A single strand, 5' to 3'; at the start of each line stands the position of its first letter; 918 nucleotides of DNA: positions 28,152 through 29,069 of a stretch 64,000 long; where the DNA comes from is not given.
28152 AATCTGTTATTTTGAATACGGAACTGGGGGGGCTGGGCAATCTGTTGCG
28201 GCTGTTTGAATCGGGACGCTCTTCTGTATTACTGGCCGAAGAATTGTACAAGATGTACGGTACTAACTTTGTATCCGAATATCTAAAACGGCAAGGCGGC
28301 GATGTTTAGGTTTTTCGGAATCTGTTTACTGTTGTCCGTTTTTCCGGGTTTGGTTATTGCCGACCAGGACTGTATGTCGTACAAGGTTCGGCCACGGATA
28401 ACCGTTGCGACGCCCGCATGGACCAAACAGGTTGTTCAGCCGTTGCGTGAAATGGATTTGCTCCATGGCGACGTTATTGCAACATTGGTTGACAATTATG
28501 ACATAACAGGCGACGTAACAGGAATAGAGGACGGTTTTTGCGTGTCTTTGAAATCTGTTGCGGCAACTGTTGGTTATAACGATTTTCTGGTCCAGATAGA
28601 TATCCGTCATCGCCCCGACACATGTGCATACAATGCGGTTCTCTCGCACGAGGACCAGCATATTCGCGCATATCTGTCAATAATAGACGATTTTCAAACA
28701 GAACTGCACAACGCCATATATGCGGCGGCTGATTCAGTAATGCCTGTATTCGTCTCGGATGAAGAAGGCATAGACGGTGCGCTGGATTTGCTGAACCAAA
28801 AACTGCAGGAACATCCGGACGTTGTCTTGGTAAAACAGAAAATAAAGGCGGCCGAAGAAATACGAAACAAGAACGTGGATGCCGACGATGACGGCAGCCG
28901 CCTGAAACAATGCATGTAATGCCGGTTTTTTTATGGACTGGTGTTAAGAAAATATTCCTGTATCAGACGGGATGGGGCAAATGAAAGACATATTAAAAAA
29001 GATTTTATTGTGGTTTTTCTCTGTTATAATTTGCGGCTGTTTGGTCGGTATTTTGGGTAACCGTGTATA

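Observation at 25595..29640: Isolated virB3-virB4 operon with two coupled novel envelope proteins and no virB6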

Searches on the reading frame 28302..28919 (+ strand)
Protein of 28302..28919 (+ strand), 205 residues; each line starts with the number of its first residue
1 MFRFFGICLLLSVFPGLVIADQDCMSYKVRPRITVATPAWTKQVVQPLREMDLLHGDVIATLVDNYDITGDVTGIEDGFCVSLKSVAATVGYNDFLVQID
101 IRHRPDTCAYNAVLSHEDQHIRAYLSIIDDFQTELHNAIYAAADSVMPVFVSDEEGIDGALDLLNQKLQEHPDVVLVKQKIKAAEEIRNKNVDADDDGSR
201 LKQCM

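Call 3: search_protein_families(library=pfam, proteins=[window:28302-28919:+], max_evalue=1)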
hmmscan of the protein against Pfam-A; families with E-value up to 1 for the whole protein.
window:28302-28919:+ (205 aa): 0 families

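Call 4: search_protein_families(library=ncbifam, proteins=[window:28302-28919:+], max_evalue=1)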
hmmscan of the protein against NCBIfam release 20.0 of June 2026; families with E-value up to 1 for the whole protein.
window:28302-28919:+ (205 aa): 2 families
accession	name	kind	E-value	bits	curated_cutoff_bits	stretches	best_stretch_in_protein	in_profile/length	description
TIGR03128.2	RuMP_HxlA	equivalog_domain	0.035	13.8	200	1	116-193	49-127/205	3-hexulose-6-phosphate synthase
NF008757.0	PRK11788.1-5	equivalog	0.077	12.1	363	1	145-203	286-342/388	lipopolysaccharide assembly protein LapB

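Call 9: find_homologous_proteins(query=window:28302-28919:+)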
Query window:28302-28919:+ (205 aa): 755 proteins with E <= 0.001 among 1036 candidates; the best 120 are listed.
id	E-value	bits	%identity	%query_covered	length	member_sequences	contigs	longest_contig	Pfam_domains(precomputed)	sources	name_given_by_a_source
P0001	1.3e-132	457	100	100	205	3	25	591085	-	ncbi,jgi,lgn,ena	-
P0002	3.0e-108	378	82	100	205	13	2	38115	-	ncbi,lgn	-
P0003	2.1e-105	369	80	100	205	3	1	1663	-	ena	-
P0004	6.2e-105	367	79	100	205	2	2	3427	-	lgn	-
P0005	6.5e-105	367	80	98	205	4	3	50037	-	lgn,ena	-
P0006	5.2e-104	364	80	100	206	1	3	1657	-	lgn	-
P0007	3.2e-103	362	78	100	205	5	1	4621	-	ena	-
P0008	3.6e-103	361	83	91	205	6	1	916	-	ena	-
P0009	7.3e-103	360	78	100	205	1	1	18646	-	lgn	-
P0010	3.7e-102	358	77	100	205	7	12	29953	-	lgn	-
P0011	4.0e-102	358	77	100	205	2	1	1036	-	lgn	-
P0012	1.3e-101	356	76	100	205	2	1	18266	-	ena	-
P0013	1.4e-101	356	77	100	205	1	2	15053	-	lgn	-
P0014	1.8e-101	356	77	100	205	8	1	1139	-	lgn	-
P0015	4.0e-101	355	76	100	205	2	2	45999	-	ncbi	-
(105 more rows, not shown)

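Call 16: search_solved_structures(query=A1, max_evalue=10, show_alignments=3)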
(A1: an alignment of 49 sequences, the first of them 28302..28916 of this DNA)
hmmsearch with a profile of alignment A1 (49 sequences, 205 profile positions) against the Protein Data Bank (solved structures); distinct sequences matched with E-value up to 10: 1.
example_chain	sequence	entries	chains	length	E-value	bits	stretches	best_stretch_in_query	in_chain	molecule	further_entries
9g8s_w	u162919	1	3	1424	5.6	9.5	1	132-187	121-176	Tail tape measure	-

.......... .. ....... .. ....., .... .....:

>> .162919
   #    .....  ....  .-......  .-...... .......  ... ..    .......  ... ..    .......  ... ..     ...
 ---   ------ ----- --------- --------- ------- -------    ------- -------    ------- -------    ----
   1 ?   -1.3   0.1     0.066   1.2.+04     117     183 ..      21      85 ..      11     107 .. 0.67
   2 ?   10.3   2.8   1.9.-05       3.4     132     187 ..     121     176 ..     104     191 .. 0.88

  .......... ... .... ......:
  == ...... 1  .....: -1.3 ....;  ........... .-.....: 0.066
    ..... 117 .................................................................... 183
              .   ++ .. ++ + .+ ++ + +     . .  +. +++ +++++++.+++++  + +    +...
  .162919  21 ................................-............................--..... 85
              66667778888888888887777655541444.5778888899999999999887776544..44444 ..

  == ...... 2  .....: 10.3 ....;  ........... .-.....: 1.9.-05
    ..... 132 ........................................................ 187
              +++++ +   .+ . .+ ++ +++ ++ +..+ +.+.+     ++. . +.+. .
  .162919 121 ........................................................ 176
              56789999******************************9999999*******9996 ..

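Call 18: find_related_loci(query=A1, collection=genome_contigs, flank=10000)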
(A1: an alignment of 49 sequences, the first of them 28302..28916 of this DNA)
Query A1 (205 aa) in genome_contigs; peptide patterns used: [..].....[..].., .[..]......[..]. (x = any residue, [..] = any of these).
196 stretches matched a pattern; 129 encode a relative of the query (tblastn E <= 1e-3); the best 80 are kept; 80 distinct loci.
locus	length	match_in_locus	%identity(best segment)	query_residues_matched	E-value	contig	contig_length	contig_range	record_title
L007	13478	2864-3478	81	1-205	8e-113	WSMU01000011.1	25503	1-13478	MAG: Alphaproteobacteria bacterium isolate RACS_032 NODE_544_length_25503_cov_11.466334, whole genome shotgun sequence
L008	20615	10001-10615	78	1-205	4e-109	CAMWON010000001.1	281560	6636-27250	MAG TPA_asm: uncultured Alphaproteobacteria bacterium isolate SRR14411251_bin.18_metawrap_v1.3_MAG genome assembly, cont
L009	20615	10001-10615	78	1-205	4e-109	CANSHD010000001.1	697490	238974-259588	MAG TPA_asm: uncultured Alphaproteobacteria bacterium isolate SRR15730559_bin.33_metawrap_v1.3_MAG genome assembly, cont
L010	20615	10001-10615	76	1-205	9e-106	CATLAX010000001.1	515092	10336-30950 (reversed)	MAG TPA_asm: uncultured Alphaproteobacteria bacterium isolate MGG05853_1680015463 genome assembly, contig: ERR3199562_4,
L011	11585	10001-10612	73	1-205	9e-100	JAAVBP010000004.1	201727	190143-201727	MAG: bacterium isolate Mgla_MAG_35-bin_11 c_000000034478, whole genome shotgun sequence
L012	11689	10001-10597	65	5-205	4e-90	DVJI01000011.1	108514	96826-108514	MAG TPA_asm: Candidatus Enterousia intestinigallinarum isolate ChiGjej3B3-5194 ChiGjej3B3M5__C552858_L108514_SRR6323341,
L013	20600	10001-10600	65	5-205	4e-90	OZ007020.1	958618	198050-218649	MAG: uncultured Alphaproteobacteria bacterium isolate 6730_HET_VAC_contig_11916_metaflye_circ MAG genome assembly, chrom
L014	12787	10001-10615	62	2-205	6e-90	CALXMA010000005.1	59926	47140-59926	MAG: uncultured Alphaproteobacteria bacterium isolate BRZ_IT__bin13 genome assembly, contig: BRZ_IT__NODE_462_length_599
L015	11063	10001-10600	65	1-205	5e-90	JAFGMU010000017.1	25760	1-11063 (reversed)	MAG: Alphaproteobacteria bacterium isolate Zod_Metabat.497 k87_4103016, whole genome shotgun sequence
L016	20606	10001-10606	62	1-205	1e-89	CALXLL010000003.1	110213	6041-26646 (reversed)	MAG: uncultured Alphaproteobacteria bacterium isolate BRZ_E__bin176 genome assembly, contig: BRZ_E__NODE_254_length_1102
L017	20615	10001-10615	63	2-205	6e-89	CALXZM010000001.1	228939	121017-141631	MAG: uncultured Alphaproteobacteria bacterium isolate BRZ_LB__bin18 genome assembly, contig: BRZ_LB__NODE_32_length_2289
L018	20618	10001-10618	63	1-205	6e-89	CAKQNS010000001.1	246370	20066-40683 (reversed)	MAG: uncultured Alphaproteobacteria bacterium isolate REFINED_METABAT215_TOP10_CONTIGS_1500_ASSEMBLY_K77_MERGED__Hadza_M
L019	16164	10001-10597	63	7-205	1e-88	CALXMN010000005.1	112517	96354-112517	MAG: uncultured Alphaproteobacteria bacterium isolate BRZ_KQ__bin82 genome assembly, contig: BRZ_KQ__NODE_318_length_112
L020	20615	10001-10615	61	1-205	3e-88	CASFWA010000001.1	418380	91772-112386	uncultured proteobacterium isolate A86_L4_360360_idba_bin.28 genome assembly, contig: A86_L4_360360_idba_bin.28.fa_scaff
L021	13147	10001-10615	61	1-205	2e-88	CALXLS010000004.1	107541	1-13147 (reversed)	MAG: uncultured Alphaproteobacteria bacterium isolate BRZ_DL__bin85 genome assembly, contig: BRZ_DL__NODE_269_length_107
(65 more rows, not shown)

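Call 24: predict_structure(alignment_id=A1)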
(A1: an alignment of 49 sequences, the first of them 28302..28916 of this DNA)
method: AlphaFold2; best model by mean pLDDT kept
length: 205 residues; sequences in the alignment: 49
mean_pLDDT: 88.9   pTM: 0.78
mean pLDDT of the five models: 88.9, 88.7, 88.4, 87.8, 86.1
residues with pLDDT >= 90: 148; 70-90: 33; 50-70: 18; < 50: 6
segments of 3 or more residues with pLDDT < 50: 15-20
pLDDT, mean of each block of 10 residues (from residue 1): 56 50 82 97 92 82 96 93 97 95 91 93 96 97 96 96 97 97 93 84 83
secondary structure, 60 per line:
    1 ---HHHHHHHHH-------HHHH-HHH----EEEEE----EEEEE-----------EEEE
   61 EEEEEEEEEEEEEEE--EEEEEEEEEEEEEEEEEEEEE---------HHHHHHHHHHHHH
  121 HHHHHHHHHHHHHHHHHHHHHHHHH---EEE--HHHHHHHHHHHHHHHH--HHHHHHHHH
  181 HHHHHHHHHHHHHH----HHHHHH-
elements in order: H4-12 H20-23 E32-36 E41-45 E57-75 E78-98 H108-145 E149-151 H154-169 H172-194 H199-204
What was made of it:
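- On Zincin-type metallopeptidase (ORF3): They lie on helix 108-145, after strands 32-98 (call 24).
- Confident model with a beta-sheet, then an HExxH helix, then a helical subdomain (call 24).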

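Call 28: fold_search(model_id=the predicted structure, library=pdb)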
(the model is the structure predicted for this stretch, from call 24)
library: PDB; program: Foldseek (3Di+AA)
matches with E <= 10: 139; with E <= 0.001: 0
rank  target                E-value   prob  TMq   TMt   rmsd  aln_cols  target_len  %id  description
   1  2g59_B                2.1e-02  0.10  0.14  0.11  24.0       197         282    9  Crystal Structure of the Catalytic Domain of Protein Tyrosine Phosphatase from Homo sapiens (released 2006-03-14)
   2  2p6x_A                1.4e-01  0.04  0.12  0.09  24.0       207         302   11  Crystal structure of human tyrosine phosphatase PTPN22 (released 2007-04-03)
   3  2p6x_B                2.0e-01  0.03  0.11  0.08  24.0       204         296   11  Crystal structure of human tyrosine phosphatase PTPN22 (released 2007-04-03)
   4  3omh_B                2.2e-01  0.03  0.11  0.08  23.7       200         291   12  Crystal structure of PTPN22 in complex with SKAP-HOM pTyr75 peptide (released 2011-06-29)
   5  9yg3_A                2.3e-01  0.04  0.12  0.09  24.0       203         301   11  Targeting PTPN22 at non-orthosteric binding sites - a fragment approach (released 2026-01-28)
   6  5j8r_D                2.3e-01  0.02  0.10  0.08  23.4       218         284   10  Crystal Structure of the Catalytic Domain of Human Protein Tyrosine Phosphatase non-receptor Type 12 - K61R mutant (released 2016-04-27)
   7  9yg2_A                2.5e-01  0.04  0.13  0.09  23.2       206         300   12  Targeting PTPN22 at non-orthosteric binding sites - a fragment approach (released 2026-01-28)
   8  9yg0_C                4.0e-01  0.04  0.14  0.10  24.1       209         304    9  Targeting PTPN22 at non-orthosteric binding sites - a fragment approach (released 2026-01-28)
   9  9ydm_A                4.0e-01  0.03  0.12  0.09  23.8       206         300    9  Targeting PTPN22 at non-orthosteric binding sites - a fragment approach (released 2026-01-28)
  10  3eo5                  6.2e-01  0.13  0.15  0.17   9.5        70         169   14  Crystal structure of the resuscitation promoting factor RpfB (released 2009-01-13)
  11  1xak                  6.6e-01  0.02  0.07  0.19  18.7        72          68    4  STRUCTURE OF THE SARS-CORONAVIRUS ORF7A ACCESSORY PROTEIN (released 2004-10-05)
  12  5ovr                  1.3e+00  0.01  0.11  0.08  23.8       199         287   10  X-Ray Characterization of Striatal-Enriched Protein Tyrosine Phosphatase Inhibitors (released 2017-11-22)
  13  2ltj_MODEL_1_A        1.4e+00  0.10  0.17  0.27   6.9        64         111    9  Conformational analysis of StrH, the surface-attached exo- beta-D-N-acetylglucosaminidase from Streptococcus p (released 2012-11-28)
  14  8tmn_C                1.5e+00  0.03  0.15  0.10  23.0       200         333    9  Cryo-EM structure of magnesium depleted CorA in complex with conformation-specific synthetic antibody C18, State MGD-1 (released 2025-02-12)
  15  5m3m_M                1.5e+00  0.01  0.08  0.13  15.5        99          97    7  Free monomeric RNA polymerase I at 4.0A resolution (released 2016-11-23)
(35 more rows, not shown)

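Call 45: search_protein_representatives(alignment_id=A1)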
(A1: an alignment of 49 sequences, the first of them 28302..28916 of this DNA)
Query: 49 sequences, 205 profile positions. Proteins with E-value up to 0.001 (for the whole library): 433; up to 1e-10: 83; up to 1e-30: 30. The best 150 are listed.
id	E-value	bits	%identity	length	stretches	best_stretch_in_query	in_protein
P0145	1.2e-79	282.9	-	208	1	5-203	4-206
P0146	3.1e-77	275.0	-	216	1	5-204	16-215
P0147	2.2e-71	255.9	-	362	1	5-204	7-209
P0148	2.0e-69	249.5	-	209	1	6-204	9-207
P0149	1.9e-64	233.2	-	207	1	6-203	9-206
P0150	8.6e-63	227.8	-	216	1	5-203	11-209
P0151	2.3e-62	226.4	-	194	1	54-204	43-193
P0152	2.5e-61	223.0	-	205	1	1-203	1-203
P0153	6.1e-60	218.5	-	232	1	6-204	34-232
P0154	1.4e-57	210.8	-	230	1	9-197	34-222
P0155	3.0e-57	209.7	-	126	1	93-204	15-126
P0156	1.1e-54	201.4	-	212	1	4-204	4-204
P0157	9.7e-53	195.0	-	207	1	5-204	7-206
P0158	1.1e-52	194.7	-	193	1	19-198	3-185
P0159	3.4e-50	186.6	-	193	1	56-205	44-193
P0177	2.0e-25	105.8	-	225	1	6-203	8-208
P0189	7.8e-17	77.7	-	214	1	5-203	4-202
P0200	1.9e-13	66.7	-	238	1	76-158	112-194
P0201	3.5e-13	65.8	-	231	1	62-197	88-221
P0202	6.4e-13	64.9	-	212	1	7-201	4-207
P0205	1.2e-12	64.0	-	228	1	62-201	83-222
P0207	4.7e-12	62.1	-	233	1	77-199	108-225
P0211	1.1e-11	60.9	-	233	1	46-195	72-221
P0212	1.1e-11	60.9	-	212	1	55-203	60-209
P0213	1.1e-11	60.9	-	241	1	46-168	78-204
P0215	2.3e-11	59.9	-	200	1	7-192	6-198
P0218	3.2e-11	59.4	-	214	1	59-203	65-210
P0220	3.8e-11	59.1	-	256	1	77-203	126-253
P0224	7.1e-11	58.2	-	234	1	76-203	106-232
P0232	1.4e-10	57.3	-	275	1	69-194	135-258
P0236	3.2e-10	56.1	-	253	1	71-200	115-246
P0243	1.2e-09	54.2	-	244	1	70-192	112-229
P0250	4.0e-09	52.5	-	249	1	75-195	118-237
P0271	2.0e-08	50.2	-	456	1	76-159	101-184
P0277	3.2e-08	49.6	-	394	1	77-200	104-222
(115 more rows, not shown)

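Call 46: search_protein_families(library=pfam, proteins=[P0177, P0189, P0200, P0201, P0205, P0211, P0220, P0232, P0271, P0277], max_evalue=0.1)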
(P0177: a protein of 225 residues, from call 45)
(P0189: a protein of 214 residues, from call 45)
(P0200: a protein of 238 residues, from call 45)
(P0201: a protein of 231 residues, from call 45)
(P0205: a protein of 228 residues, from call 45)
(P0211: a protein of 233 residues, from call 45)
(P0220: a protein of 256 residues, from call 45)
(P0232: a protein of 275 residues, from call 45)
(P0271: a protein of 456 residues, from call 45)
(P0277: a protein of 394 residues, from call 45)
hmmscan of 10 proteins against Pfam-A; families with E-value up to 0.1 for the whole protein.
P0177 (225 aa): 0 families

P0189 (214 aa): 4 families
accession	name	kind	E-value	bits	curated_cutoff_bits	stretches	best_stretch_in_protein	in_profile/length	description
PF22383.1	AVR-Pik_HID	-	0.043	14.3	27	0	63-93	4-34/61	AVR-Pik-like, HMA interaction domain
PF07295.17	DUF1451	-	0.069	13.8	26.1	0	109-196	15-99/146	Zinc-ribbon containing domain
PF21103.3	PH1_SSRP1-like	-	0.076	13.4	27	1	88-143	54-112/130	SSRP1 PH domain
PF23458.2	DUF7130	-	0.076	13.4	35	0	159-204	13-58/89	Domain of unknown function (DUF7130)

P0200 (238 aa): 0 families

P0201 (231 aa): 0 families

P0205 (228 aa): 2 families
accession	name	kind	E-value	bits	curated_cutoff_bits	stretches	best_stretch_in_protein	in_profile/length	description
PF05852.16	DUF848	-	0.016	15.8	25.3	1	117-225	22-132/145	Gammaherpesvirus protein of unknown function (DUF848)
PF01875.22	Memo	-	0.078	12.6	27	0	13-58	137-182/269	Memo-like protein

P0211 (233 aa): 0 families

P0220 (256 aa): 1 family
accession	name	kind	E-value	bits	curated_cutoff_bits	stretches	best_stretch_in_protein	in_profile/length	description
PF13864.11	Enkurin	-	0.048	14.6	23.6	1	164-223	32-90/92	Calmodulin-binding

P0232 (275 aa): 0 families

P0271 (456 aa): 4 families
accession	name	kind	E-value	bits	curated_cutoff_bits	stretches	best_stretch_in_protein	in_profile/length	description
PF01471.23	PG_binding_1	-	1.5e-14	54.3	23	1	399-451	5-57/57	Putative peptidoglycan binding domain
PF08238.18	Sel1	-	1.3e-06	29.2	30.7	1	301-333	1-33/36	Sel1 repeat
PF09374.15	PG_binding_3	-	0.00088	19.8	24.6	1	402-430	6-33/76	Predicted Peptidoglycan domain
PF08823.16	PG_binding_2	-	0.0028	18.3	21.1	1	401-433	20-52/74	Putative peptidoglycan binding domain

P0277 (394 aa): 0 families
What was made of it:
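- One family member is fused to Sel1 plus PG_binding_1 (call 46).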

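Call 49: find_homologous_proteins(query=A3, max_evalue=0.001)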
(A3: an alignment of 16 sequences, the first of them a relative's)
Query A3 (16 sequences) (231 aa, profile of the alignment): 5 proteins with E <= 0.001 among 8000 candidates.
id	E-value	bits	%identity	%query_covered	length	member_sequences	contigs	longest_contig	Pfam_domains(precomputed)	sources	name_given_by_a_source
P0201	3.4e-73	264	100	100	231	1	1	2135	-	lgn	-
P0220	1.6e-65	239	22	87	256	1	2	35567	-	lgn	-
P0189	2.2e-47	179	26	52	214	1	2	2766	-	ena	-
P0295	1.3e-35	141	29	66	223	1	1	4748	-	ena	-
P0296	2.0e-7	49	25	57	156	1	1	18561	-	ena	-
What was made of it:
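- Tried and rejected: It returned only 5 proteins because of the candidate cap (call 49).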

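Call 50: find_encoding_contigs(protein=P0220, flank=10000, max_places=2)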
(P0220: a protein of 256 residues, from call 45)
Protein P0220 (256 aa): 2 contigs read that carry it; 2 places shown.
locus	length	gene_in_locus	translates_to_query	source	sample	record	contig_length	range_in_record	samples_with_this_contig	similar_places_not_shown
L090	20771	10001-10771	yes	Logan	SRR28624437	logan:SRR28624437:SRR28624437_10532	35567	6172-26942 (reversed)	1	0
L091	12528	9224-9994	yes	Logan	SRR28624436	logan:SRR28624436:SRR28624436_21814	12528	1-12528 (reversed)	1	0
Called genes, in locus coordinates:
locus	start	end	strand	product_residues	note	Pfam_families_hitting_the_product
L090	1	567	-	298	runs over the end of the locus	-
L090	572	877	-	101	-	PF00085:Thioredoxin, PF14595:Thioredoxin_9 (faint), PF13098:Thioredoxin_2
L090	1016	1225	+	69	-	PF13783:DUF4177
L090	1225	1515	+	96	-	-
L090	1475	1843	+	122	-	-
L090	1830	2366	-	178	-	-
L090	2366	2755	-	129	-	-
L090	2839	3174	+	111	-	PF01588:tRNA_bind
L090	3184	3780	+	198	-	PF01048:PNP_UDP_1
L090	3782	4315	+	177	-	PF00156:Pribosyltran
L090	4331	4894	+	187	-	PF00293:NUDIX (weak)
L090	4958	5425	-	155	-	PF08719:NADAR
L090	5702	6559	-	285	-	PF03331:LpxC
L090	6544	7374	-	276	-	PF02606:LpxK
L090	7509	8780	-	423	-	PF04413:Glycos_transf_N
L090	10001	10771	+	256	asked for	-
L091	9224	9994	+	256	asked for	-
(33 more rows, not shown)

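Call 51: find_encoding_contigs(protein=P0295, flank=10000, max_places=2)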
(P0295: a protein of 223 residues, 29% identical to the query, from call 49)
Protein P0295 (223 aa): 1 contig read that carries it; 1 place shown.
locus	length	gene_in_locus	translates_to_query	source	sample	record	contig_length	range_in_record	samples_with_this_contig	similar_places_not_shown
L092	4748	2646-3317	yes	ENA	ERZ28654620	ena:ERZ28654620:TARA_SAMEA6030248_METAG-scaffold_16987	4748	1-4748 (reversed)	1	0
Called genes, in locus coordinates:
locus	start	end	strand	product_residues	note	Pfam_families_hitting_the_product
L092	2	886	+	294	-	?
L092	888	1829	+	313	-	PF00226:DnaJ, PF01556:DnaJ_C (weak), PF00684:DnaJ_CXXCXGXG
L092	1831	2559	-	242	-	PF01027:Bax1-I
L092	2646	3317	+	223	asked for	-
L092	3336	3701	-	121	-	-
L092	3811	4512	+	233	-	PF00149:Metallophos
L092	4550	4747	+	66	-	?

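Call 52: find_encoding_contigs(protein=P0189, flank=10000, max_places=2)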
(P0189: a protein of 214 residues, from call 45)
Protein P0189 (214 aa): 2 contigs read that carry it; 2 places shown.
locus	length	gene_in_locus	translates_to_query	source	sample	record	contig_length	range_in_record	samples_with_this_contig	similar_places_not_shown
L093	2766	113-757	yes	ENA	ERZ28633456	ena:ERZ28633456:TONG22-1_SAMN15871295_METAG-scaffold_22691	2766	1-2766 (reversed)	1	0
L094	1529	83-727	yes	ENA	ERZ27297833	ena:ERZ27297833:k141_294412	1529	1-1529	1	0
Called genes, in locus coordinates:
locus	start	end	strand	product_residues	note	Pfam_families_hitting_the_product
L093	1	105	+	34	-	?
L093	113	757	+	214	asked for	-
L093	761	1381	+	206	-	-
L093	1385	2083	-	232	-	PF04172:LrgB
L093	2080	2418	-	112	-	PF03788:LrgA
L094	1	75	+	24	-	?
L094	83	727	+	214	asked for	-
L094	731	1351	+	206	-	-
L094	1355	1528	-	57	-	?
